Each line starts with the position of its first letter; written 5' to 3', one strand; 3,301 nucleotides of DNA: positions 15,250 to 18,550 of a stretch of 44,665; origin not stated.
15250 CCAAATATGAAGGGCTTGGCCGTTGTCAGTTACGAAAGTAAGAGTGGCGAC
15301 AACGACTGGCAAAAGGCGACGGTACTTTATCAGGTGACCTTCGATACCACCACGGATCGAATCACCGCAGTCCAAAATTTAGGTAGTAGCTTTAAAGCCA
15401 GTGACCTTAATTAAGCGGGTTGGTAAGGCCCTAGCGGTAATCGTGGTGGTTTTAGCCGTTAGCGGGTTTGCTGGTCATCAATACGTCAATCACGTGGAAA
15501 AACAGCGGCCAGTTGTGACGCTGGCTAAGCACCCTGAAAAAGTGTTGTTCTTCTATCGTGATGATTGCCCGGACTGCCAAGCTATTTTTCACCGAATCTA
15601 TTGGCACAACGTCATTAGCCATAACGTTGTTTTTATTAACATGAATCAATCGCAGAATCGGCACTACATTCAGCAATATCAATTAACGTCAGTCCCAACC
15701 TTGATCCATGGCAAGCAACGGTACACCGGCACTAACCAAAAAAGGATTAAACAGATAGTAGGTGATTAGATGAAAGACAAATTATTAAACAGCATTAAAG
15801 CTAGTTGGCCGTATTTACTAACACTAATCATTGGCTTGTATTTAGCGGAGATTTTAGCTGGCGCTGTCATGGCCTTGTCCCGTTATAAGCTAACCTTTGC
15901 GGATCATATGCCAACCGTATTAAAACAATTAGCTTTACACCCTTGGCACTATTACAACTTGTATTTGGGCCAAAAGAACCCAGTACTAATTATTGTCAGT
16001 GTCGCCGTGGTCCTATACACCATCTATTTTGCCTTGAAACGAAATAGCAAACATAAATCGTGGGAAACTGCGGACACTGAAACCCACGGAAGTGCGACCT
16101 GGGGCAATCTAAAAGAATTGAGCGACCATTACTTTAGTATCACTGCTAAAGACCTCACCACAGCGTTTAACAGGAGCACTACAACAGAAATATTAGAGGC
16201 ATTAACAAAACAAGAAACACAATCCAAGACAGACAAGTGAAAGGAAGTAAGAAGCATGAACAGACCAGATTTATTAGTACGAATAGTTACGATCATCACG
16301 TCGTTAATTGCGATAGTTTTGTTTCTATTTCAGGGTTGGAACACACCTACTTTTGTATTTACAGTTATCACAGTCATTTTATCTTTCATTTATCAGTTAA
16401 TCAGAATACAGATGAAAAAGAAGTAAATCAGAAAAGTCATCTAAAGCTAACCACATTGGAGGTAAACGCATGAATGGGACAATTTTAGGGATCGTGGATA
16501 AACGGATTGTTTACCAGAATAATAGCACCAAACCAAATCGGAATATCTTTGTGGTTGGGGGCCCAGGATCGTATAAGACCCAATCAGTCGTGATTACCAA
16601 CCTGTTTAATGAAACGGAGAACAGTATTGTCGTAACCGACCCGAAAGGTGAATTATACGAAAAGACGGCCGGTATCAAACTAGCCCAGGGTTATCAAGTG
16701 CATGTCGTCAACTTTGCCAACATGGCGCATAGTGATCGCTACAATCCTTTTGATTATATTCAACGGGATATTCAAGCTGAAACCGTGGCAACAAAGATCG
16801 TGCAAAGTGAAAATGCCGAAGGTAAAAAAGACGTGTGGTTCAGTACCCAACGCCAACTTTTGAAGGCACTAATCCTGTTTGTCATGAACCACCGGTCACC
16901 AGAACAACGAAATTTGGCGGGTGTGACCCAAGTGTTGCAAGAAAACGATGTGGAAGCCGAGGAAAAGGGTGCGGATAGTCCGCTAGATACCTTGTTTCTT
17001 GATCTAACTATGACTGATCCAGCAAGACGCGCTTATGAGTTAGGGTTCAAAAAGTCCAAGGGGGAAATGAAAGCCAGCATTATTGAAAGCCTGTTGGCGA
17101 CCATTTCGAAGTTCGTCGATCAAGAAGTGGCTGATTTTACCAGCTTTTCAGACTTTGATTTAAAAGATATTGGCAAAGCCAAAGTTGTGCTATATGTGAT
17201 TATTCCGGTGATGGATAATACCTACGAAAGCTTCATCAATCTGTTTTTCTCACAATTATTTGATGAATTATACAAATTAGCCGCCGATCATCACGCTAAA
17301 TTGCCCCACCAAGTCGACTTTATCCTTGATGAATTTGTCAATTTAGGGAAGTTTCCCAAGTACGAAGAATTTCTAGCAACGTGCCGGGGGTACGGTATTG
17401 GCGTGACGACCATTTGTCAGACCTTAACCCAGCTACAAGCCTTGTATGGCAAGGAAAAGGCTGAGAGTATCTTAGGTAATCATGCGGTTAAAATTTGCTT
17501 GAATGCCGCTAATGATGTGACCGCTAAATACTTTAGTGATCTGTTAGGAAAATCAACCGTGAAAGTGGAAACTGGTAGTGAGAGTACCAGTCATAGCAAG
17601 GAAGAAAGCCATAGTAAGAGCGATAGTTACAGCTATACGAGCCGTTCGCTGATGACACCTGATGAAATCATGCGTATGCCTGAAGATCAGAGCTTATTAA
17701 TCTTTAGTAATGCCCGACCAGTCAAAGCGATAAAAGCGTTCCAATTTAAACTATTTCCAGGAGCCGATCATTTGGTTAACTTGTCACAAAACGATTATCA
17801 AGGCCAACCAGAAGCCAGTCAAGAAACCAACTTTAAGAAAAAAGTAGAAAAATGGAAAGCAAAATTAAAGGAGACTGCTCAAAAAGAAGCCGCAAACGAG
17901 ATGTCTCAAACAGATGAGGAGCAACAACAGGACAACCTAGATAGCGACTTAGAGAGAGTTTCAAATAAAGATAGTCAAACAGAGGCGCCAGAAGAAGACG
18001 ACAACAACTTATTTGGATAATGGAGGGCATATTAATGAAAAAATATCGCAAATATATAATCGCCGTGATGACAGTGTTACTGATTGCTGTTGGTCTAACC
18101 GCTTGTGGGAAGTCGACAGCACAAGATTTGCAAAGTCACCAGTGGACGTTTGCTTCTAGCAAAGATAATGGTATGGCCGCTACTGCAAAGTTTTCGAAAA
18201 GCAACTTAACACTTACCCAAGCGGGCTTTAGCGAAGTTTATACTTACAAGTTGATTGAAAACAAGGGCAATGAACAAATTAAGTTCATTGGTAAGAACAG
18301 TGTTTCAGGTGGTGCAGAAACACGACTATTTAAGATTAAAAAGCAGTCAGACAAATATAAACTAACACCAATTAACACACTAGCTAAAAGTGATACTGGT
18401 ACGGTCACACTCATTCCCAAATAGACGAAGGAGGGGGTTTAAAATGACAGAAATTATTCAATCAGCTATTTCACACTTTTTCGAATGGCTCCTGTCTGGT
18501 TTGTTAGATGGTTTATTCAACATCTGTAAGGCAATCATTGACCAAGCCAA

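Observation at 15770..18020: Type IV coupling protein encoded in two pieces with a small two-TM ORF in the gap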

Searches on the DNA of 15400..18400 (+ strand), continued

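Call 28: get_annotated_region(hit=H52, flank=2200)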
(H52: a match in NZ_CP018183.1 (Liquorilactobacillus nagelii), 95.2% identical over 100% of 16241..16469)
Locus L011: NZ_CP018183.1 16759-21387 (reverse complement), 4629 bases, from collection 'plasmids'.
description: Liquorilactobacillus nagelii strain TMW 1.1827 plasmid pL11827-3, complete sequence
organism: Liquorilactobacillus nagelii (NCBI taxid 82688)
taxonomy: Bacteria; Bacillota; Bacilli; Lactobacillales; Lactobacillaceae; Liquorilactobacillus; Liquorilactobacillus nagelii
host: -; source: cell culture,water kefir; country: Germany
typing (MOB-suite, as given by PLSDB): conjugative; replicon rep_cluster_778; relaxase MOBQ; mating-pair formation MPF_T
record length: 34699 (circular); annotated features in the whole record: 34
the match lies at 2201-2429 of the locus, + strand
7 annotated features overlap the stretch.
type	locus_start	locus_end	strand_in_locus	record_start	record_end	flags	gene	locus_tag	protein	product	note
CDS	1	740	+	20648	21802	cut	-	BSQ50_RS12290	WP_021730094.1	phage tail tip lysozyme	-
CDS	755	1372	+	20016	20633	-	-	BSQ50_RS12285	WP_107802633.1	hypothetical protein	-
CDS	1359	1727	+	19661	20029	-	-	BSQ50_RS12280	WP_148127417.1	thioredoxin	-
CDS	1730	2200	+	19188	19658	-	-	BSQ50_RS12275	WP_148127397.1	conjugal transfer protein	-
CDS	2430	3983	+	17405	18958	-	-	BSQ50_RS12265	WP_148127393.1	VirD4-like conjugal transfer protein, CD1115 family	-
CDS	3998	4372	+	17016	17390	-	-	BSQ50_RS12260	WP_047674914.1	hypothetical protein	-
CDS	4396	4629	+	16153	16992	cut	-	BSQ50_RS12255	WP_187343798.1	conjugal transfer protein TrbL family protein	-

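Call 29: get_annotated_region(hit=H53, flank=2200)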
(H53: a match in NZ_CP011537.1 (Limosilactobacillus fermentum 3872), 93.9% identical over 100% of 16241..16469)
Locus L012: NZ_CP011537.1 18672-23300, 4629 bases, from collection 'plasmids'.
description: Limosilactobacillus fermentum 3872 plasmid pLF3872, complete sequence
organism: Limosilactobacillus fermentum 3872 (NCBI taxid 1381124)
taxonomy: Bacteria; Bacillota; Bacilli; Lactobacillales; Lactobacillaceae; Limosilactobacillus; Limosilactobacillus fermentum; Limosilactobacillus fermentum 3872
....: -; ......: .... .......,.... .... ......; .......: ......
typing (MOB-suite, as given by PLSDB): conjugative; replicon rep_cluster_707; relaxase MOBQ; mating-pair formation MPF_T
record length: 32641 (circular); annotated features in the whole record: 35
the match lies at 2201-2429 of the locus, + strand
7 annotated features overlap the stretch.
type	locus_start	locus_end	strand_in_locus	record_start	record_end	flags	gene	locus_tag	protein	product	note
CDS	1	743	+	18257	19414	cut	-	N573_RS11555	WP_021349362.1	phage tail tip lysozyme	-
CDS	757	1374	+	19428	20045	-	-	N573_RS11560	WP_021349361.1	hypothetical protein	-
CDS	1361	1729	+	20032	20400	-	-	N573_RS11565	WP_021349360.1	thioredoxin family protein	-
CDS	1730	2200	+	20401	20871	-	-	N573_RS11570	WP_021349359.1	hypothetical protein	-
CDS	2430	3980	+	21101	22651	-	-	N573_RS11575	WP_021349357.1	VirD4-like conjugal transfer protein, CD1115 family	-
CDS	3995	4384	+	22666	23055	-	-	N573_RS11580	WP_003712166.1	hypothetical protein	-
CDS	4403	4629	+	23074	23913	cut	-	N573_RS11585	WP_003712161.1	conjugal transfer protein TrbL family protein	-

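Call 30: get_annotated_region(hit=H54, flank=2200)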
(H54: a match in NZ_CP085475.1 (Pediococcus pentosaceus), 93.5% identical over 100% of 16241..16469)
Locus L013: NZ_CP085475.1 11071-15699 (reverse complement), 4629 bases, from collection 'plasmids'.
description: Pediococcus pentosaceus strain MGB0620 plasmid pMGB0620-4, complete sequence
organism: Pediococcus pentosaceus (NCBI taxid 1255)
taxonomy: Bacteria; Bacillota; Bacilli; Lactobacillales; Lactobacillaceae; Pediococcus; Pediococcus pentosaceus
host: -; source: kimchi; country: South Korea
typing (MOB-suite, as given by PLSDB): conjugative; replicon rep_cluster_731; relaxase MOBQ; mating-pair formation MPF_T
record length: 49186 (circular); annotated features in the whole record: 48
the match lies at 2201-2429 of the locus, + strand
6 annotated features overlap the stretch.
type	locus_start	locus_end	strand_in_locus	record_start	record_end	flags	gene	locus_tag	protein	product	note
CDS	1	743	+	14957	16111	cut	-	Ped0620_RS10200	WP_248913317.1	phage tail tip lysozyme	-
CDS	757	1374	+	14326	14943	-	-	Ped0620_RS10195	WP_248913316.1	hypothetical protein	-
CDS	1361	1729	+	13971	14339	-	-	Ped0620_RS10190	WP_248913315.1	thioredoxin family protein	-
CDS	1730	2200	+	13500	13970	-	-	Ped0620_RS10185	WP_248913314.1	conjugal transfer protein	-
CDS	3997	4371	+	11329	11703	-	-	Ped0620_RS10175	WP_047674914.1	hypothetical protein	-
CDS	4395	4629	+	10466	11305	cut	-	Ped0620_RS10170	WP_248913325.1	conjugal transfer protein TrbL family protein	-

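Call 31: get_annotated_region(hit=H55, flank=2200)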
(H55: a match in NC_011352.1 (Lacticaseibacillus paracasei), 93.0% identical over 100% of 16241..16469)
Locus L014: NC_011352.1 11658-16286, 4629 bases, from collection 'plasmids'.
description: Lacticaseibacillus paracasei plasmid plca36, complete sequence
organism: Lacticaseibacillus paracasei (NCBI taxid 1597)
taxonomy: Bacteria; Bacillota; Bacilli; Lactobacillales; Lactobacillaceae; Lacticaseibacillus; Lacticaseibacillus paracasei
host: -; source: koumiss (fermented mare's milk); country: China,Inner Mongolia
typing (MOB-suite, as given by PLSDB): conjugative; replicon rep_cluster_707; relaxase MOBQ; mating-pair formation MPF_T
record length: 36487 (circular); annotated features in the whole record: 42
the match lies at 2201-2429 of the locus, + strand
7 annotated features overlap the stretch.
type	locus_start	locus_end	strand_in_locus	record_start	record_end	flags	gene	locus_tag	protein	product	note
CDS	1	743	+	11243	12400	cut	-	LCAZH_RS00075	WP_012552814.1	phage tail tip lysozyme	-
CDS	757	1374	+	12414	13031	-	-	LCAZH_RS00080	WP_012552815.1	hypothetical protein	-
CDS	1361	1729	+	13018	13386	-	-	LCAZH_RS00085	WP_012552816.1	thioredoxin family protein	-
CDS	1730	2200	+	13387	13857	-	-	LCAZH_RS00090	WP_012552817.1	hypothetical protein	-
CDS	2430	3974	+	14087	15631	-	-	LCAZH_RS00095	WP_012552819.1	VirD4-like conjugal transfer protein, CD1115 family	-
CDS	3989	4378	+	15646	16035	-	-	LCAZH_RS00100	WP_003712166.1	hypothetical protein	-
CDS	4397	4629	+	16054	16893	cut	-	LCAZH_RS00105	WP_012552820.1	conjugal transfer protein TrbL family protein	-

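Call 32: get_annotated_region(hit=H57, flank=2200)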
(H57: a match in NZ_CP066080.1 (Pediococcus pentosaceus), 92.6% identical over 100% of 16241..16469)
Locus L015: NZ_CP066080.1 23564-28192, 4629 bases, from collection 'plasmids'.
description: Pediococcus pentosaceus strain FDAARGOS_1010 plasmid unnamed2, complete sequence
organism: Pediococcus pentosaceus (NCBI taxid 1255)
taxonomy: Bacteria; Bacillota; Bacilli; Lactobacillales; Lactobacillaceae; Pediococcus; Pediococcus pentosaceus
host: -; source: -; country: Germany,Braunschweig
typing (MOB-suite, as given by PLSDB): conjugative; replicon rep_cluster_1567,rep_cluster_731; relaxase MOBQ; mating-pair formation MPF_T
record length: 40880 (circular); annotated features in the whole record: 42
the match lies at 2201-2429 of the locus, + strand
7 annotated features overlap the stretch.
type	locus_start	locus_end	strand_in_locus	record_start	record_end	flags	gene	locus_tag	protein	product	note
CDS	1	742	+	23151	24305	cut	-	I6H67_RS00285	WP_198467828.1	phage tail tip lysozyme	-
CDS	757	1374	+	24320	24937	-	-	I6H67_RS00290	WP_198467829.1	hypothetical protein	-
CDS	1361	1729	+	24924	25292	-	-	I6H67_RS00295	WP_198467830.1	thioredoxin family protein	-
CDS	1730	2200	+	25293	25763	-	-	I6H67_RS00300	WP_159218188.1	conjugal transfer protein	-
CDS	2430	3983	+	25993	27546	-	-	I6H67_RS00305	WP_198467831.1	VirD4-like conjugal transfer protein, CD1115 family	-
CDS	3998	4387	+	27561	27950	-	-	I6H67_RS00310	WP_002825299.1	hypothetical protein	-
CDS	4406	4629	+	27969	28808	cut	-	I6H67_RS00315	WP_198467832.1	conjugal transfer protein TrbL family protein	-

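Call 33: get_annotated_region(hit=H58, flank=2200)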
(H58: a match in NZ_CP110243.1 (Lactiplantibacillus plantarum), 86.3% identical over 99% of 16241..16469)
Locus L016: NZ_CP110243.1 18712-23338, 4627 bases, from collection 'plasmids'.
description: Lactiplantibacillus plantarum strain E2 plasmid unnamed1, complete sequence
organism: Lactiplantibacillus plantarum (NCBI taxid 1590)
taxonomy: Bacteria; Bacillota; Bacilli; Lactobacillales; Lactobacillaceae; Lactiplantibacillus; Lactiplantibacillus plantarum
host: -; source: Larimichthys crocea,tissue sample; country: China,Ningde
typing (MOB-suite, as given by PLSDB): conjugative; replicon rep_cluster_167; relaxase MOBQ; mating-pair formation MPF_T
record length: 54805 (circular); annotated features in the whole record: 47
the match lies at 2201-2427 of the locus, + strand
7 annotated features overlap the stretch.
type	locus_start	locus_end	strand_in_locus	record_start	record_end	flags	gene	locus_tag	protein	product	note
CDS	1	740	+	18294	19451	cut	-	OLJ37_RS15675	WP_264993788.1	phage tail tip lysozyme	-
CDS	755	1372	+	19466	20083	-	-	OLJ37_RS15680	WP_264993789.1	hypothetical protein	-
CDS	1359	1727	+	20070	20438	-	-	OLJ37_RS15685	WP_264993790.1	thioredoxin family protein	-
CDS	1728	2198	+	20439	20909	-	-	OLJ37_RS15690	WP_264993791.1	conjugal transfer protein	-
CDS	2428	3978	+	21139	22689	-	-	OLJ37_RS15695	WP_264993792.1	VirD4-like conjugal transfer protein, CD1115 family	-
CDS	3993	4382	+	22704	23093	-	-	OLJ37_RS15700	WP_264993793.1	hypothetical protein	-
CDS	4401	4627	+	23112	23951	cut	-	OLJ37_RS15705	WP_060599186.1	conjugal transfer protein TrbL family protein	-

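Call 34: get_annotated_region(hit=H60, flank=2200)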
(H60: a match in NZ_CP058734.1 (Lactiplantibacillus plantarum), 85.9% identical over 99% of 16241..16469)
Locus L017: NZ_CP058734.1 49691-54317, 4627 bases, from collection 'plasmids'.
description: Lactiplantibacillus plantarum strain A8 plasmid unnamed1, complete sequence
organism: Lactiplantibacillus plantarum (NCBI taxid 1590)
taxonomy: Bacteria; Bacillota; Bacilli; Lactobacillales; Lactobacillaceae; Lactiplantibacillus; Lactiplantibacillus plantarum
host: -; source: Animal droppings,animal droppings; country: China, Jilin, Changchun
typing (MOB-suite, as given by PLSDB): conjugative; replicon rep_cluster_167; relaxase MOBQ; mating-pair formation MPF_T
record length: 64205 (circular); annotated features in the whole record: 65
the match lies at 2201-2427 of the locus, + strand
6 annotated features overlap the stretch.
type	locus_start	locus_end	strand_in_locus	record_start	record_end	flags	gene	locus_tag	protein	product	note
CDS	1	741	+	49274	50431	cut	-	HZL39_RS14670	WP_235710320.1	phage tail tip lysozyme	-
CDS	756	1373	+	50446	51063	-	-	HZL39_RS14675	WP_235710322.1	hypothetical protein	-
CDS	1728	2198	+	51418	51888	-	-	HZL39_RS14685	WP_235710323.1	conjugal transfer protein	-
CDS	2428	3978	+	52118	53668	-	-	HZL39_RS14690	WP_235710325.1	VirD4-like conjugal transfer protein, CD1115 family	-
CDS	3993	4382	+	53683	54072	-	-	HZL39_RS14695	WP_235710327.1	hypothetical protein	-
CDS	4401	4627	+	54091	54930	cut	-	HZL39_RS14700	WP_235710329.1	conjugal transfer protein TrbL family protein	-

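Call 76: search_rna_families(source=window, start=15600, end=16700, threshold=evalue, max_evalue=1)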
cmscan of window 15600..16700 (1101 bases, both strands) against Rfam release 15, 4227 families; matches with E-value up to 1: 0.
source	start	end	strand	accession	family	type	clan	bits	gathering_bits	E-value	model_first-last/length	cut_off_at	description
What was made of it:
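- On Type I toxin-antitoxin / small membrane toxin: No Rfam match (call 76).
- There is no Rfam antisense RNA or other RNA family (call 76).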
